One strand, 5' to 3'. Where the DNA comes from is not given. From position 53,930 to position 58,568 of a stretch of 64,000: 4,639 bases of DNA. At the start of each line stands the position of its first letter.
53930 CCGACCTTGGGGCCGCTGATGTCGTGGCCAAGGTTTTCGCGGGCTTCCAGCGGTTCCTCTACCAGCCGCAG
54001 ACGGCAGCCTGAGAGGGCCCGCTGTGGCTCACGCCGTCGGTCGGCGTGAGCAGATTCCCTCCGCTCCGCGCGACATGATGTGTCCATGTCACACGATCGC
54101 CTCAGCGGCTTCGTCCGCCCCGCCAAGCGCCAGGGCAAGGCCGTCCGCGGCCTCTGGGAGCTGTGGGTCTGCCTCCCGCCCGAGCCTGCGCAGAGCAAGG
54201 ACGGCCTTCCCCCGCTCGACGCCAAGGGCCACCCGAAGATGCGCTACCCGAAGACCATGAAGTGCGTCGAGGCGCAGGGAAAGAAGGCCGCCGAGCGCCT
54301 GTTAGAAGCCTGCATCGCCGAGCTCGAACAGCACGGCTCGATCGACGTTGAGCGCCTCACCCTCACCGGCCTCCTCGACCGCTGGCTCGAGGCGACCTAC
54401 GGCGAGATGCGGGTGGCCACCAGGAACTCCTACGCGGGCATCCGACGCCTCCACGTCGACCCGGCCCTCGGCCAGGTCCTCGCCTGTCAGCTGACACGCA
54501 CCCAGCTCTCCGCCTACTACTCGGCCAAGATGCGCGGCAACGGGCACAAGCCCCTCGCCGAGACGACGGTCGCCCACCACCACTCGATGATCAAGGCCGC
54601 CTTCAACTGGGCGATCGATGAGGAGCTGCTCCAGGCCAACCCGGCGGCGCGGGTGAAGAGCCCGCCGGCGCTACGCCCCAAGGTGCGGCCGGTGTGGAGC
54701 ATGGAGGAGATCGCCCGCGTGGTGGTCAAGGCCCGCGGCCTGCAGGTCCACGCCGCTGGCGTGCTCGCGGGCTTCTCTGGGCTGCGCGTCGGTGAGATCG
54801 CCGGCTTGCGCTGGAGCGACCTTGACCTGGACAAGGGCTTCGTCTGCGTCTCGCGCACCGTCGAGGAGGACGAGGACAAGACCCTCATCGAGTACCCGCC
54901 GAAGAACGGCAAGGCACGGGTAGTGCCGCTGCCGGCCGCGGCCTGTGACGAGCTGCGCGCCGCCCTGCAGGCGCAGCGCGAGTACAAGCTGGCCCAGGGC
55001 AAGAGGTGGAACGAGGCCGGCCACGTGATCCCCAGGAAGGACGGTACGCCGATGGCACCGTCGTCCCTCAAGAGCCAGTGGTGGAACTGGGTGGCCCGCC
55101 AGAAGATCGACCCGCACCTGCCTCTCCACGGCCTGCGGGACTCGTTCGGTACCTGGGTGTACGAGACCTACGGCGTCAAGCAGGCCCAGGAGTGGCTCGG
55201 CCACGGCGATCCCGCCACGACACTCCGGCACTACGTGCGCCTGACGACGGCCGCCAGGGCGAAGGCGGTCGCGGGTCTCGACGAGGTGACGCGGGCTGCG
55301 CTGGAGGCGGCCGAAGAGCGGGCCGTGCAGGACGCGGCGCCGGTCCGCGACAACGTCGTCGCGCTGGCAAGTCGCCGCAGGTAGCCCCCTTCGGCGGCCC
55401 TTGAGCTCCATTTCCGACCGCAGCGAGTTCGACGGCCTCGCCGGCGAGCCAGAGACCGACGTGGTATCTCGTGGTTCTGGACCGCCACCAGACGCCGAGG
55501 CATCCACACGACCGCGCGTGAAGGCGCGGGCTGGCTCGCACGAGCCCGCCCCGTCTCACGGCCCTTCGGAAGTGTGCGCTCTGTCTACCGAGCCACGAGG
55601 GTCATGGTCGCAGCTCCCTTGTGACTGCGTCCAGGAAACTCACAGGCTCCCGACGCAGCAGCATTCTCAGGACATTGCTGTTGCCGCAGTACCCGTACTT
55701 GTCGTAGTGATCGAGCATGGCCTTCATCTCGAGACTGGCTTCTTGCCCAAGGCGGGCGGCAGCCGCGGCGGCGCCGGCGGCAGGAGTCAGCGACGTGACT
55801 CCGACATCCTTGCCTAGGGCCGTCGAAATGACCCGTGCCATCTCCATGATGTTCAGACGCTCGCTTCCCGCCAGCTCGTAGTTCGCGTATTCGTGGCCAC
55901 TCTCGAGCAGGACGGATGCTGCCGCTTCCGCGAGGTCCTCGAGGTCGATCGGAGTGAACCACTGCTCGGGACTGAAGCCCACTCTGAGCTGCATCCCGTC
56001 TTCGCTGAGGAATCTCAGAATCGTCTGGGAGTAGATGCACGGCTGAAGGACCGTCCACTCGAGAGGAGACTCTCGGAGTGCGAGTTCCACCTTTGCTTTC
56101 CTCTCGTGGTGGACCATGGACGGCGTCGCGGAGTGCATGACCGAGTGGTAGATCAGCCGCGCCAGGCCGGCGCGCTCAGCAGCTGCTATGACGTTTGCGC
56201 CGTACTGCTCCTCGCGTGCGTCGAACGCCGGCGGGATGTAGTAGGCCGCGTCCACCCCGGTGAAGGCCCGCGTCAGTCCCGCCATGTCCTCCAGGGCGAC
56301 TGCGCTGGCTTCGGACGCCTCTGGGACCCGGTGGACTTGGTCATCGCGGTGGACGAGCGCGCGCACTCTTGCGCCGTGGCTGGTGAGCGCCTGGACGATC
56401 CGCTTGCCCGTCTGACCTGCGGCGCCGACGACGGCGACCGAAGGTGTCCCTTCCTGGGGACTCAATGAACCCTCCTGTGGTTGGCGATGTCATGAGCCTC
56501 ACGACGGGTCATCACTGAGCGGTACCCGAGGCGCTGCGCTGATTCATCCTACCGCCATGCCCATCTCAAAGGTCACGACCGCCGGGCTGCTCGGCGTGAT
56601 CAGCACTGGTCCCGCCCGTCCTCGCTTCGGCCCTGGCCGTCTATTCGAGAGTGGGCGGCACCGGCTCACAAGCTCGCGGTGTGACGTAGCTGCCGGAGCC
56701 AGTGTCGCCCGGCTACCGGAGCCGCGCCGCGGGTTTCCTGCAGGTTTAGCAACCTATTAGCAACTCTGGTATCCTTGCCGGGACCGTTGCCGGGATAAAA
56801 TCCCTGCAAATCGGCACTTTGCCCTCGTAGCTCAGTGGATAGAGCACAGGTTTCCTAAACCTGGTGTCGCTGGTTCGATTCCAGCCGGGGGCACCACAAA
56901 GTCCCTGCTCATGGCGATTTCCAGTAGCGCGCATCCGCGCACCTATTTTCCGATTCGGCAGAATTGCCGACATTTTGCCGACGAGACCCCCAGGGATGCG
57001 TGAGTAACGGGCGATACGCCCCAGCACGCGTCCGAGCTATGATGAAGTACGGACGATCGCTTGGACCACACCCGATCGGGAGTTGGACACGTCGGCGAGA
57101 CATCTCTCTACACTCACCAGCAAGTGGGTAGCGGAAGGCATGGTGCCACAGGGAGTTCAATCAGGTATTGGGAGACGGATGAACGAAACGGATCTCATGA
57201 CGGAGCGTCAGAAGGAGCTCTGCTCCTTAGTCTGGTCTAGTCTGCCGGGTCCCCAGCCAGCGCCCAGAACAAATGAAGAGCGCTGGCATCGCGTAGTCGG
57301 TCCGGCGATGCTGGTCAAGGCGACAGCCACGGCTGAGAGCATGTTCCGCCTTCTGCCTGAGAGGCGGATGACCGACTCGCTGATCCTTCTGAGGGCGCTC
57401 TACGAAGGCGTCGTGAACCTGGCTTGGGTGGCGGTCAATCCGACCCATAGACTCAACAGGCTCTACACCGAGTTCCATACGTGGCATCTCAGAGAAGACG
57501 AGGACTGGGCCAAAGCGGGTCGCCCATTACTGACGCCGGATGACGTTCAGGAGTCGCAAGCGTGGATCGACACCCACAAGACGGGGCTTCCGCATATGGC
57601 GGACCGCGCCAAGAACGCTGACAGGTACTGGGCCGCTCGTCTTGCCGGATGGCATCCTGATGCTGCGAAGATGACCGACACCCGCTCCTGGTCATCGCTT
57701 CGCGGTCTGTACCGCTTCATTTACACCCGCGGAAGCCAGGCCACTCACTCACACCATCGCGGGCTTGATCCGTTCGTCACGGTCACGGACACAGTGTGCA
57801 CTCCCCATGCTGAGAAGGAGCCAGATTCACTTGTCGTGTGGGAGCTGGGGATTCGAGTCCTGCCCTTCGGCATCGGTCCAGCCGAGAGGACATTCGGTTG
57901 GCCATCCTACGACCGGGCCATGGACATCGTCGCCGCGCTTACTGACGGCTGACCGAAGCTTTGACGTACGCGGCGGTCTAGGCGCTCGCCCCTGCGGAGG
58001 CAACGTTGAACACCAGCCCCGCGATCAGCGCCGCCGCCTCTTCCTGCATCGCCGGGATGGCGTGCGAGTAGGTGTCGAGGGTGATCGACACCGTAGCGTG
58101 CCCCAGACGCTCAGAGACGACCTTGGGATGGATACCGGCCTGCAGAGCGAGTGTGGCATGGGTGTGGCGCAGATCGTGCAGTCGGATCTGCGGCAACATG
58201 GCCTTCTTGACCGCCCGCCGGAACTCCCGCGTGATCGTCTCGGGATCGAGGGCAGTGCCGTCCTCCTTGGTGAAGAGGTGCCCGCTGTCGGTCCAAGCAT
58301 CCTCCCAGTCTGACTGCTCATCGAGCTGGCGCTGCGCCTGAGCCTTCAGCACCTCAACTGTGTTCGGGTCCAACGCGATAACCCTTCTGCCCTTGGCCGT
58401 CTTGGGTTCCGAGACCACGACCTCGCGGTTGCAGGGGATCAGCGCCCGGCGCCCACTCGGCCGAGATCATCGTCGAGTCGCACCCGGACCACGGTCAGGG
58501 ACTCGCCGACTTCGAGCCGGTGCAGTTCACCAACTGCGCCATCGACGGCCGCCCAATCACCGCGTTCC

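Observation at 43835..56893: Thirteen-kb accessory segment bracketed by tRNA-Arg(CCT) and a copy of its 5' half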

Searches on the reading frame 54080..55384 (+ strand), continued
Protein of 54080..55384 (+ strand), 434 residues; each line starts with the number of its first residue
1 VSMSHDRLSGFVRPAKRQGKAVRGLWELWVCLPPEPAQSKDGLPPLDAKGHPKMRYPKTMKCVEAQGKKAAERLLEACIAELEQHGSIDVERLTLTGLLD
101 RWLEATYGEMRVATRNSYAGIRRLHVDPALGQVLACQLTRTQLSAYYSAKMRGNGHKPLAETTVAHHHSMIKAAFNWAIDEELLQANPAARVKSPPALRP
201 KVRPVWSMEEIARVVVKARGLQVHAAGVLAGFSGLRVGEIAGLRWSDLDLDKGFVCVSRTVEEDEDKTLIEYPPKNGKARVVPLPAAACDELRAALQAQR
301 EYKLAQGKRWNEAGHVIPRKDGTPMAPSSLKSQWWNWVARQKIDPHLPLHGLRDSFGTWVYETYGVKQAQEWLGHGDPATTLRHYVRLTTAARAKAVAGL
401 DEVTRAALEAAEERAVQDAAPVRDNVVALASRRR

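Call 64: search_protein_families(library=ncbifam, proteins=[window:54080-55381:+], max_evalue=0.001)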
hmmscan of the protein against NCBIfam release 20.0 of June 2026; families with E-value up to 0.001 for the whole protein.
window:54080-55381:+ (434 aa): 8 families
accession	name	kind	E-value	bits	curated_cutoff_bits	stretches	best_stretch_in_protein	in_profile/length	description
TIGR02224.1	recomb_XerC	equivalog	4.4e-18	65.7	335.15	1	156-392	58-281/295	tyrosine recombinase XerC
TIGR02225.1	recomb_XerD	equivalog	6.7e-17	61.7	329.6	1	137-381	40-268/290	site-specific tyrosine recombinase XerD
NF001399.0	PRK00283.1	subfamily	1.9e-13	50.3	279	1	136-381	49-277/300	tyrosine recombinase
NF040815.2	recomb_XerA_Arch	equivalog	1.3e-10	41.4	220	1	144-390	44-256/263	site-specific tyrosine recombinase/integron integrase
NF002331.0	PRK01287.1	subfamily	3.6e-10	39.4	371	1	134-389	68-313/365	site-specific tyrosine recombinase XerC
TIGR02249.1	integrase_gron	subfamily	1.6e-09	37.6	265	1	200-338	95-217/315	integron integrase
NF003462.0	PRK05084.1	equivalog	1.2e-05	24.2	267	0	233-400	207-356/360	tyrosine recombinase XerS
NF011946.0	PRK15417.1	equivalog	0.00011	21.5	435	0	350-403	277-330/337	integron integrase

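Call 78: find_related_loci(query=window:54080-55381:+, collection=viral_contigs, flank=10000)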
Query window:54080-55381:+ (434 aa) in viral_contigs; peptide patterns used: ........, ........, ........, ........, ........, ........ (x = any residue, [..] = any of these).
4 stretches matched a pattern, but none encodes a relative of the query by tblastn (E <= 1e-3).

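Call 79: find_encoding_contigs(protein=P0001, flank=10000, max_places=3)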
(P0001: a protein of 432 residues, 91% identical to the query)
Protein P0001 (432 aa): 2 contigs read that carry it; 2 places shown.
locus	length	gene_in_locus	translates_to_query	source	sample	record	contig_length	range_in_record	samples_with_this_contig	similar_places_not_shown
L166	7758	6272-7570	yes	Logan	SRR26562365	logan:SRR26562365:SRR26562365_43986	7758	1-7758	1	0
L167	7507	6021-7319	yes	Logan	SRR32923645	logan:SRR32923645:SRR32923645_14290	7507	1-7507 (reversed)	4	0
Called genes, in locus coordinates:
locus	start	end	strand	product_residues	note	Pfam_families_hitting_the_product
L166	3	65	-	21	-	?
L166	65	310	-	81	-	-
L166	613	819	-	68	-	-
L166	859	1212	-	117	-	PF03852:Vsr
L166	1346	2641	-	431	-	PF10117:McrBC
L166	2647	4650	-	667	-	PF07728:AAA_5 (weak), PF28529:McrB_lid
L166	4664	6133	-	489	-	PF00145:DNA_methylase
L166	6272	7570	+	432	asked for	PF00589:Phage_integrase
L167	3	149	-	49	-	?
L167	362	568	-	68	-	-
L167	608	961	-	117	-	PF03852:Vsr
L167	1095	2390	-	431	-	PF10117:McrBC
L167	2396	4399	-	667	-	PF07728:AAA_5 (weak), PF28529:McrB_lid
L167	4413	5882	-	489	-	PF00145:DNA_methylase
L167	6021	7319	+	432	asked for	PF00589:Phage_integrase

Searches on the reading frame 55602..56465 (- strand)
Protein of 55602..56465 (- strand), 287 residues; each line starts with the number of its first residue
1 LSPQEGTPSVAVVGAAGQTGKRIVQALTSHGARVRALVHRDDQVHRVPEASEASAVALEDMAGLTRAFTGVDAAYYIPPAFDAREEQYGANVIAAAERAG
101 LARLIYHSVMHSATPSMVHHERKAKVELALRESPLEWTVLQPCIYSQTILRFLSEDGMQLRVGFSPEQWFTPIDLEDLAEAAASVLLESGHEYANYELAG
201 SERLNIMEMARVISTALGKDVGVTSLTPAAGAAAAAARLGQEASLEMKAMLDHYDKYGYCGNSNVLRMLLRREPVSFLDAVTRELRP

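Call 8: search_protein_families(library=pfam, proteins=[window:55602-56465:-], max_evalue=0.01)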
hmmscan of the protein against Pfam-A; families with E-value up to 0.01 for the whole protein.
window:55602-56465:- (287 aa): 6 families
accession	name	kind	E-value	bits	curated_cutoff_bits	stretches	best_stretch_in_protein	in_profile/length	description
PF05368.20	NmrA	-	3.6e-26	92.9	27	1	9-261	4-274/298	NmrA-like family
PF13460.12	NAD_binding_10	-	5.8e-18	65.9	27.2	1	14-146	1-147/184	NAD(P)H-binding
PF04321.23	RmlD_sub_bind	-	1.7e-05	24.5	27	0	11-250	4-263/287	RmlD substrate binding domain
PF01370.27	Epimerase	-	8.5e-05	22.5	20.9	1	10-77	1-71/240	NAD dependent epimerase/dehydratase family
PF01073.25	3Beta_HSD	-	0.0026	17.3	22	1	11-118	1-125/280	3-beta hydroxysteroid dehydrogenase/isomerase family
PF01113.26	DapB_N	-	0.0041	17.6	25.6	1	9-53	2-47/124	Dihydrodipicolinate reductase, N-terminus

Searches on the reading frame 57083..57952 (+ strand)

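Call 8: search_protein_families(library=pfam, proteins=[window:57083-57952:+], max_evalue=0.01)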
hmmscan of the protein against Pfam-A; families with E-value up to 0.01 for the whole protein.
window:57083-57952:+ (289 aa): 1 family
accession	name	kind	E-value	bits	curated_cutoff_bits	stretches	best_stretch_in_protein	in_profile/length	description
PF18928.5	DUF5677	-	2.9e-13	50.7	27.1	1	76-233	7-160/166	Family of unknown function (DUF5677)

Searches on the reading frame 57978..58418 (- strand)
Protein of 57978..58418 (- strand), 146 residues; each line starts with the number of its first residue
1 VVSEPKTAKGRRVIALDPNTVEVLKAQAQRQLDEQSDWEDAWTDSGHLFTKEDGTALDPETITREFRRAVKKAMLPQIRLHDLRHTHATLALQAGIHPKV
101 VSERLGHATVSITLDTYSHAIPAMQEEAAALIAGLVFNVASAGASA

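Call 8: search_protein_families(library=pfam, proteins=[window:57978-58418:-], max_evalue=0.01)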
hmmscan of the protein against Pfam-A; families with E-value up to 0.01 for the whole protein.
window:57978-58418:- (146 aa): 1 family
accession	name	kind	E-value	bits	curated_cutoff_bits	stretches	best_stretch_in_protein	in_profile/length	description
PF00589.27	Phage_integrase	-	4.5e-15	56.3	27.1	1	9-120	64-168/172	Phage integrase family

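Call 64: search_protein_families(library=ncbifam, proteins=[window:57978-58418:-], max_evalue=0.001)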
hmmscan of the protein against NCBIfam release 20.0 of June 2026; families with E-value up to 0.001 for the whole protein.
window:57978-58418:- (146 aa): 8 families
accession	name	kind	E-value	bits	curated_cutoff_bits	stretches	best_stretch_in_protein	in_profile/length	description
NF040815.2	recomb_XerA_Arch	equivalog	5.2e-15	55.7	220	1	11-119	155-253/263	site-specific tyrosine recombinase/integron integrase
TIGR02224.1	recomb_XerC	equivalog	2.1e-12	47.1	335.15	1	11-119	171-276/295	tyrosine recombinase XerC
TIGR02225.1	recomb_XerD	equivalog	1e-09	38.2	329.6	1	11-119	167-273/290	site-specific tyrosine recombinase XerD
NF001399.0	PRK00283.1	subfamily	1.1e-08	34.7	279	1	11-119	177-282/300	tyrosine recombinase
TIGR02249.1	integrase_gron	subfamily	2.8e-08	33.5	265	1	57-122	237-302/315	integron integrase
NF002331.0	PRK01287.1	subfamily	3.3e-06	26.3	371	1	43-118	234-310/365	site-specific tyrosine recombinase XerC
NF011946.0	PRK15417.1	equivalog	1.1e-05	24.7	435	1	60-120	255-315/337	integron integrase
NF003462.0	PRK05084.1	equivalog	0.00014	20.7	267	1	78-128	303-352/360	tyrosine recombinase XerS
